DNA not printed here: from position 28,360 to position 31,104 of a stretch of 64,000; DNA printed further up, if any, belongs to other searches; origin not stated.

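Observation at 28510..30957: Seamless in-frame fusion of SerA (with ACT domain) to a DUF1015 domain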

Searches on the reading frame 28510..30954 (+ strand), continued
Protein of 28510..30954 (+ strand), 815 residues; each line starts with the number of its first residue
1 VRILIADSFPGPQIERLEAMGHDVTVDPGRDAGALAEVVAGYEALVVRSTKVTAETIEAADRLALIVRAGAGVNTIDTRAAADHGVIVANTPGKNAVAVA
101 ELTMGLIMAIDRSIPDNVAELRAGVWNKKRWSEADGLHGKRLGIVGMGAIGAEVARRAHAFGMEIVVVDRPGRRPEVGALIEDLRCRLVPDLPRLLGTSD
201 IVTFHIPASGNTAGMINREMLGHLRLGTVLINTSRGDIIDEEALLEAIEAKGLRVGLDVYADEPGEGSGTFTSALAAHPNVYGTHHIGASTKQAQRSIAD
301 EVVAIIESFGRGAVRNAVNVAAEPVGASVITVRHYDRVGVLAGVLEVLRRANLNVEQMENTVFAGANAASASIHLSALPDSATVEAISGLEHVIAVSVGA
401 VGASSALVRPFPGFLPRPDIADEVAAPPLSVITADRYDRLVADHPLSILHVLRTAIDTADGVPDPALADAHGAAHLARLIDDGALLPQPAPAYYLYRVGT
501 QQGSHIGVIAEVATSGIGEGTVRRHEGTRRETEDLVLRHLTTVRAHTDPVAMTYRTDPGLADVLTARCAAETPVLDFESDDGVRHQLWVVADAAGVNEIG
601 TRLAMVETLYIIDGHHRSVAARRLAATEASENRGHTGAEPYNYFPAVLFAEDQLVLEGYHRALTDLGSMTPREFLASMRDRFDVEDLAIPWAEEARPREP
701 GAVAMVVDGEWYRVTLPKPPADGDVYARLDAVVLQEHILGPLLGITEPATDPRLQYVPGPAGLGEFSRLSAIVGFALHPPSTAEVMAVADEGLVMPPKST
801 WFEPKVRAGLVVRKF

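Call 37: find_related_loci(query=A4, collection=genome_contigs, flank=6000)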
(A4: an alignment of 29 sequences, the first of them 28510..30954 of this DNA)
Query A4 (815 aa) in genome_contigs; peptide patterns used: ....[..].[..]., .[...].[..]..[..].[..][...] (x = any residue, [..] = any of these).
600 stretches matched a pattern (row limit reached: there are more); 595 encode a relative of the query (tblastn E <= 1e-3); the best 80 are kept; 80 distinct loci.
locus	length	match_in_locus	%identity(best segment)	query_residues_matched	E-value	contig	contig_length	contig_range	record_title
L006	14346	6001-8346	31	1-812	1e-126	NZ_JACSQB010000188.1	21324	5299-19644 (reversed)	Clostridium faecium strain N37 c_000000000069, whole genome shotgun sequence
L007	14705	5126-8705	53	1-812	3e-120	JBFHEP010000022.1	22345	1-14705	MAG: Acidimicrobiales bacterium isolate Mix_sand07.2021.05.G.102 k141_2047882_length_22345_cov_15.2393, whole genome sho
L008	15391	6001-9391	50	1-815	4e-119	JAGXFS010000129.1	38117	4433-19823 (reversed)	MAG: Acidimicrobiia bacterium isolate LH_M20 k141_948173, whole genome shotgun sequence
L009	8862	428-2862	54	1-813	1e-118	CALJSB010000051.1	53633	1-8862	MAG: uncultured Acidimicrobiales bacterium isolate R1_Bin_METABAT__39_1 genome assembly, contig: c_000000605969, whole g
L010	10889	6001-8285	55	1-812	5e-119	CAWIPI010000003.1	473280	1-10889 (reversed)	MAG: uncultured Actinomycetota bacterium isolate MFD01721.bin.2.150 genome assembly, contig: contig_3274, whole genome s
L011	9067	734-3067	32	35-812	1e-116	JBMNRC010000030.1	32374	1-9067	MAG: Lachnospiraceae bacterium isolate SBF912SR2HQ0033 scaffold_5498_c1, whole genome shotgun sequence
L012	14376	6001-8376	31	1-812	2e-114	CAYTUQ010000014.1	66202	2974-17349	MAG TPA_asm: uncultured bacterium isolate binchicken_co262_234 genome assembly, contig: NODE_282_length_66202_cov_24.116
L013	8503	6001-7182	50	1-394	4e-114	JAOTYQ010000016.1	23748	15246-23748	MAG: Acidimicrobiia bacterium isolate 21_Jan_SF_Bin50 21_Jan_SF_Bin50_scaffold_1181_c1, whole genome shotgun sequence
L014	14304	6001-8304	32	43-812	2e-113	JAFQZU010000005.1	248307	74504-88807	MAG: Lachnospiraceae bacterium isolate RGIG2300 Goat_Duodenum.Co__c239838, whole genome shotgun sequence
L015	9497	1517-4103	47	1-812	2e-105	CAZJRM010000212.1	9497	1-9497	MAG TPA_asm: uncultured Vicinamibacterales bacterium isolate binchicken_co66_63 genome assembly, contig: NODE_10729_leng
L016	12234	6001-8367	30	43-814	2e-104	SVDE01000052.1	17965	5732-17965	MAG: Lachnospiraceae bacterium isolate SIG272 NODE_2192_length_17965_cov_4.335588, whole genome shotgun sequence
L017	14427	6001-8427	30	43-812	4e-104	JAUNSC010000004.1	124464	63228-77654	MAG: Eubacteriales bacterium isolate S4M_St_15 NODE_29_length_124464_cov_19.587240, whole genome shotgun sequence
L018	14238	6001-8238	29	68-815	3e-104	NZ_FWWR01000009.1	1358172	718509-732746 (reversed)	Peptoniphilus asaccharolyticus DSM 20463, whole genome shotgun sequence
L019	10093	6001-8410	50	1-812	1e-145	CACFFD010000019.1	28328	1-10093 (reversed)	Actinobacteria bacterium isolate AG-410-G14 genome assembly, contig: AG-410-G14_NODE_19, whole genome shotgun sequence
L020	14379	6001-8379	30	1-814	2e-102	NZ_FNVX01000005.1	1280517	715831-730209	Bacteroides ihuae strain Marseille-P2824T, whole genome shotgun sequence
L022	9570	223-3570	52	1-813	9e-102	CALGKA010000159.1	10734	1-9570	MAG: uncultured Granulosicoccaceae bacterium isolate H3_Bin_METABAT__122_1 genome assembly, contig: c_000003663096, whol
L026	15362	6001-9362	54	1-813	4e-99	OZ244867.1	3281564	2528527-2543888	MAG: Arenicellales bacterium isolate fc3f0915-ecf4-4811-8bf2-63c63896915f genome assembly, chromosome: 1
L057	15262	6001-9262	48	1-812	1e-79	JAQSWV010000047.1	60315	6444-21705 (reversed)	MAG: Nocardioidaceae bacterium isolate C_No_T20_C_bin.97 scaffold_1332, whole genome shotgun sequence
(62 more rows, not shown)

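Call 56: search_protein_families(library=pfam, proteins=[P0111, P0101, P0078, P0082], max_evalue=0.01)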
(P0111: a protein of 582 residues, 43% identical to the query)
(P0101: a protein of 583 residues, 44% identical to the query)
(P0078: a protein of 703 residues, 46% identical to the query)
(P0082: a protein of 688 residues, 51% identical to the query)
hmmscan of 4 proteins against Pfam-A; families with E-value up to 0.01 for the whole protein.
P0111 (582 aa): 6 families
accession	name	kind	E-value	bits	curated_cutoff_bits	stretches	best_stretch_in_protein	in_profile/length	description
PF02826.25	2-Hacid_dh_C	-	2e-59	200.4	25.1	1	113-287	1-178/178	D-isomer specific 2-hydroxyacid dehydrogenase, NAD binding domain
PF00389.36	2-Hacid_dh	-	4.9e-32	110.9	24.6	1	12-317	1-132/134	D-isomer specific 2-hydroxyacid dehydrogenase, catalytic domain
PF03446.21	NAD_binding_2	-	1.4e-05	25.6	21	1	149-254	1-110/161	NAD binding domain of 6-phosphogluconate dehydrogenase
PF03807.23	F420_oxidored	-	0.00021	22.2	21.6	1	149-210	1-68/94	NADP oxidoreductase coenzyme F420-dependent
PF02195.25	ParB_N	-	0.00066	20.1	26.3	0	324-387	12-77/95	ParB N-terminal domain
PF07991.19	KARI_N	-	0.0018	18.3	20.6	1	145-212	2-71/165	Acetohydroxy acid isomeroreductase, NADPH-binding domain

P0101 (583 aa): 5 families
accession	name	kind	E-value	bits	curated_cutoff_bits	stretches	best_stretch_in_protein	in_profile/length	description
PF02826.25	2-Hacid_dh_C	-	3.2e-62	209.5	25.1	1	113-286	2-178/178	D-isomer specific 2-hydroxyacid dehydrogenase, NAD binding domain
PF00389.36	2-Hacid_dh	-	1.3e-32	112.7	24.6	1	11-306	1-122/134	D-isomer specific 2-hydroxyacid dehydrogenase, catalytic domain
PF07991.19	KARI_N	-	0.00062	19.8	20.6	1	144-211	2-71/165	Acetohydroxy acid isomeroreductase, NADPH-binding domain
PF03446.21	NAD_binding_2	-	0.005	17.3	21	0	149-252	2-109/161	NAD binding domain of 6-phosphogluconate dehydrogenase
PF03807.23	F420_oxidored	-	0.0076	17.3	21.6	0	149-210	2-69/94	NADP oxidoreductase coenzyme F420-dependent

P0078 (703 aa): 4 families
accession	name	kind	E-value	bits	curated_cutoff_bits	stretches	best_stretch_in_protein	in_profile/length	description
PF02826.25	2-Hacid_dh_C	-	3e-42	144.4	25.1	1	69-261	1-178/178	D-isomer specific 2-hydroxyacid dehydrogenase, NAD binding domain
PF00389.36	2-Hacid_dh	-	2.3e-22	79.5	24.6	1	3-293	35-134/134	D-isomer specific 2-hydroxyacid dehydrogenase, catalytic domain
PF00266.25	Aminotran_5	-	3.3e-11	43.2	21.5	1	587-681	182-289/371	Aminotransferase class-V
PF03446.21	NAD_binding_2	-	1.6e-07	31.9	21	1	107-227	2-113/161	NAD binding domain of 6-phosphogluconate dehydrogenase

P0082 (688 aa): 5 families
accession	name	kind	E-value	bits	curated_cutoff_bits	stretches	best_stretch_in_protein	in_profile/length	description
PF02826.25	2-Hacid_dh_C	-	6.8e-45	153.1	25.1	1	82-268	1-178/178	D-isomer specific 2-hydroxyacid dehydrogenase, NAD binding domain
PF00266.25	Aminotran_5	-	4.9e-39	134.8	21.5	1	396-668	1-289/371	Aminotransferase class-V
PF00389.36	2-Hacid_dh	-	4e-18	65.8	24.6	1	7-279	28-113/134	D-isomer specific 2-hydroxyacid dehydrogenase, catalytic domain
PF03446.21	NAD_binding_2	-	9e-11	42.5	21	1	119-235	1-114/161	NAD binding domain of 6-phosphogluconate dehydrogenase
PF03807.23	F420_oxidored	-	0.0011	19.9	21.6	1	120-183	2-64/94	NADP oxidoreductase coenzyme F420-dependent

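Call 60: predict_structure(alignment_id=A4)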
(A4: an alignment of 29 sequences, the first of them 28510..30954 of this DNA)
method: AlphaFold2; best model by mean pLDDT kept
length: 815 residues; sequences in the alignment: 29
mean_pLDDT: 87.1   pTM: 0.55
mean pLDDT of the five models: 87.1, 84.5, 83.7, 80.6, 79.5
residues with pLDDT >= 90: 414; 70-90: 349; 50-70: 47; < 50: 5
segments of 3 or more residues with pLDDT < 50: 401-404
pLDDT, mean of each block of 10 residues (from residue 1): 91 93 90 86 89 90 88 70 86 76 91 86 89 87 91 93 94 78 93 96 84 88 95 86 95 91 72 88 77 80 88 79 65 88 94 84 80 81 87 80 67 96 89 78 90 70 79 95 95 95 91 90 89 90 93 93 94 93 94 86 86 93 90 76 95 91 93 95 83 65 88 87 85 93 91 89 83 91 92 88 91 93
secondary structure, 60 per line:
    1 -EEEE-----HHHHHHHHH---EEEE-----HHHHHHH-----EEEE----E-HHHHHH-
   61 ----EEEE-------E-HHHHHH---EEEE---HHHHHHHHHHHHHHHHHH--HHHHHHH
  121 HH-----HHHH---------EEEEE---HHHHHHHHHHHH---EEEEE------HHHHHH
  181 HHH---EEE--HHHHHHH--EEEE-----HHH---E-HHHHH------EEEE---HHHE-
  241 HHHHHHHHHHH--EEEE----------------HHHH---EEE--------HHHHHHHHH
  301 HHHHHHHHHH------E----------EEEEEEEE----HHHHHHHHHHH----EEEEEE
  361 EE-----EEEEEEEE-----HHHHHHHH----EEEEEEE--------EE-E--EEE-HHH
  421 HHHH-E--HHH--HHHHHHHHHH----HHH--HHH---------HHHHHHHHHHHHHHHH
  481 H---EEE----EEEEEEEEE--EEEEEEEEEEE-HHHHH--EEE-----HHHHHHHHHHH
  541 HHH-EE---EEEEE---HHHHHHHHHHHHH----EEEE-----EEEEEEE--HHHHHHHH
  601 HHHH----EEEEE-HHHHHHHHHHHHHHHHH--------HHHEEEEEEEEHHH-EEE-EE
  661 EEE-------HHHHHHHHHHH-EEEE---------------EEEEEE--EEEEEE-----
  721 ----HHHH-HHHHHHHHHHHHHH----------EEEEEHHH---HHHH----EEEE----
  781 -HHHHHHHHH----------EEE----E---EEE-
elements in order (helices of 4 or more, strands of 3 or more residues): E2-5 H11-19 E23-26 H32-38 E44-47 H54-59 E65-68 H78-83 E87-90 H94-111 H114-122 H128-131 E141-145 H149-160 E164-168 H175-183 E187-189 H192-198 E201-204 H218-222 E229-232 H241-251 E254-257 H274-277 E281-283 H292-310 E328-335 H340-350 E355-362 E368-375 H381-388 E393-399 E414-416 H418-424 H434-443 H465-481 E485-487 E492-500 E503-513 H515-519 E522-524 H530-543 E550-554 H558-570 E575-578 E584-590 H593-604 E609-613 H615-631 E643-650 E655-657 E659-663 H671-681 E683-686 E702-707 E710-715 H725-728 H730-743 E754-758 H765-768 E773-776 H782-790 E801-803 E812-814

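Call 69: find_encoding_contigs(protein=P0111, flank=7000, max_places=2)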
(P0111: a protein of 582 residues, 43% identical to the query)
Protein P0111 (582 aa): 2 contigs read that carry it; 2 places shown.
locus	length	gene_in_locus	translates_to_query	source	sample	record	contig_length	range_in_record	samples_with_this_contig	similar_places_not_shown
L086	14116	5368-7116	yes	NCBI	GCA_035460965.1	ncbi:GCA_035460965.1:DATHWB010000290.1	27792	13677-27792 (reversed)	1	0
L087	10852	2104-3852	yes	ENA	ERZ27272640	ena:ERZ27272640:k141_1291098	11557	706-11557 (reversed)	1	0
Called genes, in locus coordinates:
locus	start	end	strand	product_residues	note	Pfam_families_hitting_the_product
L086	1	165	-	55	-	PF00578:AhpC-TSA, PF08534:Redoxin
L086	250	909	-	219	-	PF00485:PRK, PF01121:CoaE (faint), PF13238:AAA_18 (weak)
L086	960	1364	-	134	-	PF00582:Usp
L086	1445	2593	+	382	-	PF02515:CoA_transf_3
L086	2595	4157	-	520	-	PF00732:GMC_oxred_N, PF00890:FAD_binding_2 (faint), PF05199:GMC_oxred_C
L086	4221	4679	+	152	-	-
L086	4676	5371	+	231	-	PF00106:adh_short, PF08659:KR, PF13561:adh_short_C2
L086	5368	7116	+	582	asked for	PF00389:2-Hacid_dh, PF02195:ParB_N (faint), PF02826:2-Hacid_dh_C, PF03446:NAD_binding_2 (faint)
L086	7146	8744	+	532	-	PF03255:ACCA (weak), PF01039:Carboxyl_trans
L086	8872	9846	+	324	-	PF04069:OpuAC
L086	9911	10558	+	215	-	PF00528:BPD_transp_1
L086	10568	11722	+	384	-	PF00005:ABC_tran, PF13304:AAA_21 (faint)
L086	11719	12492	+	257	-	PF00528:BPD_transp_1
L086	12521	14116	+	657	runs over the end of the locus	PF00289:Biotin_carb_N, PF02222:ATP-grasp (weak), PF02786:CPSase_L_D2, PF07478:Dala_Dala_lig_C, PF02785:Biotin_carb_C, PF21139:BT_MCC_alpha, PF00364:Biotin_lipoyl, PF25917:BSH_RND, +3 more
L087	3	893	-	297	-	?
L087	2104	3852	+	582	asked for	PF00389:2-Hacid_dh, PF02195:ParB_N (faint), PF02826:2-Hacid_dh_C, PF03446:NAD_binding_2 (faint)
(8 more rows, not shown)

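Call 70: find_encoding_contigs(protein=P0117, flank=7000, max_places=2)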
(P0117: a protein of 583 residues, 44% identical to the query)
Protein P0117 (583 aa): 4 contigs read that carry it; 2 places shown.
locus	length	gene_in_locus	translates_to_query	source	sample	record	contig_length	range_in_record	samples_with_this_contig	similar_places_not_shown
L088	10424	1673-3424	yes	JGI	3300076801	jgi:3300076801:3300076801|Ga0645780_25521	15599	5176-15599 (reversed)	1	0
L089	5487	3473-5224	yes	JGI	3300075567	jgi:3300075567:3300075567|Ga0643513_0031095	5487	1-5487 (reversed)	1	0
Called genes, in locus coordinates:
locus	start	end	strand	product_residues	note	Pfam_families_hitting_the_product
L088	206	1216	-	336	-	PF08240:ADH_N, PF00107:ADH_zinc_N, PF13602:ADH_zinc_N_2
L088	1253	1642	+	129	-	PF13279:4HBT_2, PF03061:4HBT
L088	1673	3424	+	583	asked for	PF00389:2-Hacid_dh, PF02826:2-Hacid_dh_C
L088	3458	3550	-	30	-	-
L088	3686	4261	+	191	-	PF21946:LppM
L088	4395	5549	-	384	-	PF04389:Peptidase_M28 (weak), PF01546:Peptidase_M20, PF07687:M20_dimer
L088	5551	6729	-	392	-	PF01321:Creatinase_N, PF00557:Peptidase_M24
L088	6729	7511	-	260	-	PF00005:ABC_tran, PF13191:AAA_16 (weak), PF02463:SMC_N, PF13304:AAA_21 (faint), PF13401:AAA_22 (faint)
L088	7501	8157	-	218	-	PF00528:BPD_transp_1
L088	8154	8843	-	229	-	PF00528:BPD_transp_1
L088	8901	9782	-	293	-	PF00497:SBP_bac_3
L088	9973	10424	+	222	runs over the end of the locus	PF00392:GntR, PF07729:FCD (weak)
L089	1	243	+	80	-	?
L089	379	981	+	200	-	-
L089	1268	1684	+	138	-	PF00011:HSP20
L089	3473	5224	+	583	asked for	PF00389:2-Hacid_dh, PF02826:2-Hacid_dh_C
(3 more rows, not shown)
